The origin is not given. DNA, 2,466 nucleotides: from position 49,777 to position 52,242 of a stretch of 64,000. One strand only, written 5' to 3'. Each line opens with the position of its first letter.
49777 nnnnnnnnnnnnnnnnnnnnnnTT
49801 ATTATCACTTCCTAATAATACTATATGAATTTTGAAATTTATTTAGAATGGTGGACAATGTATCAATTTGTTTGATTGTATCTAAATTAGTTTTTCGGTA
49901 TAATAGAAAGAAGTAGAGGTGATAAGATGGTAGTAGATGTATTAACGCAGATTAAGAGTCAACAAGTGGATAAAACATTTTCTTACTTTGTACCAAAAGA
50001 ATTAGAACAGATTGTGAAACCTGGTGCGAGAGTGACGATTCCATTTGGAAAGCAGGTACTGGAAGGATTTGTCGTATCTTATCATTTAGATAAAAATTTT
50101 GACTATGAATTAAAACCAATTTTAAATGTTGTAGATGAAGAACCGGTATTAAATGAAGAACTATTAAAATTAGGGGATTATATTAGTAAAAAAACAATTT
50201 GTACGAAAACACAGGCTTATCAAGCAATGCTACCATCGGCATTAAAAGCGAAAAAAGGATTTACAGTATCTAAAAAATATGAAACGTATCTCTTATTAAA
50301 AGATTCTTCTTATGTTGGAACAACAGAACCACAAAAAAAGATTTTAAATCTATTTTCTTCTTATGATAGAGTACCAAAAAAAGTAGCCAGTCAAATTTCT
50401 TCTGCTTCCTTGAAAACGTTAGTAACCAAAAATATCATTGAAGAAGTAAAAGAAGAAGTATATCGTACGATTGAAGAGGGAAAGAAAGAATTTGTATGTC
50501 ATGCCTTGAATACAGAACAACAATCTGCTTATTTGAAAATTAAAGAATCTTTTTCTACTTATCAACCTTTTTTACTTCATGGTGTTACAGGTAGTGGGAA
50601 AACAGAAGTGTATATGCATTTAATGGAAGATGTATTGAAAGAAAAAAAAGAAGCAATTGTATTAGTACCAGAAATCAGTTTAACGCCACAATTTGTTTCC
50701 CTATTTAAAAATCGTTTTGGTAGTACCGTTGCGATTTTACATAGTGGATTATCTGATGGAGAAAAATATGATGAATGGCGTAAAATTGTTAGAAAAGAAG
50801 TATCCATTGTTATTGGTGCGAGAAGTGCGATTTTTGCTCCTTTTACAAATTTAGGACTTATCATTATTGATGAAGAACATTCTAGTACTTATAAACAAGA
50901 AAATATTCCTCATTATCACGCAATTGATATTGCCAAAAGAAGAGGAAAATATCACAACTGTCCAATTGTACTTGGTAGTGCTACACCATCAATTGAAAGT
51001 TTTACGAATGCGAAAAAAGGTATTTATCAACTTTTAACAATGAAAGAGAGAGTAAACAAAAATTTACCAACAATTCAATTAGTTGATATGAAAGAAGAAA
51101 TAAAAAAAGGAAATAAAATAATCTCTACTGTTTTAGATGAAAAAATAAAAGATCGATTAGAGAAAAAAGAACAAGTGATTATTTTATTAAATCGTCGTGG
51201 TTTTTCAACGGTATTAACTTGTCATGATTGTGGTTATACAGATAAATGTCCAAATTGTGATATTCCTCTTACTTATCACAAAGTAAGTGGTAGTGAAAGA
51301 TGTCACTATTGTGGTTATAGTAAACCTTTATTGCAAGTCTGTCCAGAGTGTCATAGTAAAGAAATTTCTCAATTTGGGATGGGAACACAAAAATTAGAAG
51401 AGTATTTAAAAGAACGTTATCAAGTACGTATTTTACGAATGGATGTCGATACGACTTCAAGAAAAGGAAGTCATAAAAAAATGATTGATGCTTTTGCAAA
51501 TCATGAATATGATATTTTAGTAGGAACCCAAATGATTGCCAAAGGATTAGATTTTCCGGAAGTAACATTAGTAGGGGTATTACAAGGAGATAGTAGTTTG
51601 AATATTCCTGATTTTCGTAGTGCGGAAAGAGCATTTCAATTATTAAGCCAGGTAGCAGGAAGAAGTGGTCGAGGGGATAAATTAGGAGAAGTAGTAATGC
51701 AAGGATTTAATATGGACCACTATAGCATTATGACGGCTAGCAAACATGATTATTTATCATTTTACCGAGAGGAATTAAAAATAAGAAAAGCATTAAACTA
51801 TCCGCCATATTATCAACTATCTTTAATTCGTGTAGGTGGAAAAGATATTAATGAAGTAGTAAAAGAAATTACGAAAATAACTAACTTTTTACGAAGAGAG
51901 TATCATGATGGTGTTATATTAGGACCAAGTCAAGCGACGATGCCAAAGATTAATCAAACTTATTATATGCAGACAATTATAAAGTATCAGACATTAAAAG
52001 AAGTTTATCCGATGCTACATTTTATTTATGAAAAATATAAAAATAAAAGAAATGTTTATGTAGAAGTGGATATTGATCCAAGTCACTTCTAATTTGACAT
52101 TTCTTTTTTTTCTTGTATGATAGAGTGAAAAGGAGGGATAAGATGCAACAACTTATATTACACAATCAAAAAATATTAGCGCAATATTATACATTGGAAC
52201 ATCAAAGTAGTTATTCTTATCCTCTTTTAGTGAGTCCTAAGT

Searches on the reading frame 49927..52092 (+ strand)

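Call 78: search_protein_families(library=pfam, max_evalue=0.00001, proteins=[window:49927-52092:+])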
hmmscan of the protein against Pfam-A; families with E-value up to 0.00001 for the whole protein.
window:49927-52092:+ (721 aa): 6 families
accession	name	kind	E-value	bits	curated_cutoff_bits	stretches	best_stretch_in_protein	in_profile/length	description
PF17764.6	PriA_3primeBD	-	4.5e-23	81.4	22.7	1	10-103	7-96/96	3'DNA-binding domain (3'BD)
PF00270.35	DEAD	-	1.5e-19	70.8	26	1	213-357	15-162/167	DEAD/DEAH box helicase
PF04851.21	ResIII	-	2e-18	67.3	22.5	1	194-355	4-163/164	Type III restriction enzyme, res subunit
PF18074.6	PriA_C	-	7.7e-18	65.5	26.9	1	627-718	1-95/95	Primosomal protein N C-terminal domain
PF18319.7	Zn_ribbon_PriA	-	8.2e-14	51.7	26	1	441-467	1-27/27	PriA DNA helicase Cys-rich region (CRR) domain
PF00271.37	Helicase_C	-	7.7e-13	49.1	23.5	1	483-582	21-108/110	Helicase conserved C-terminal domain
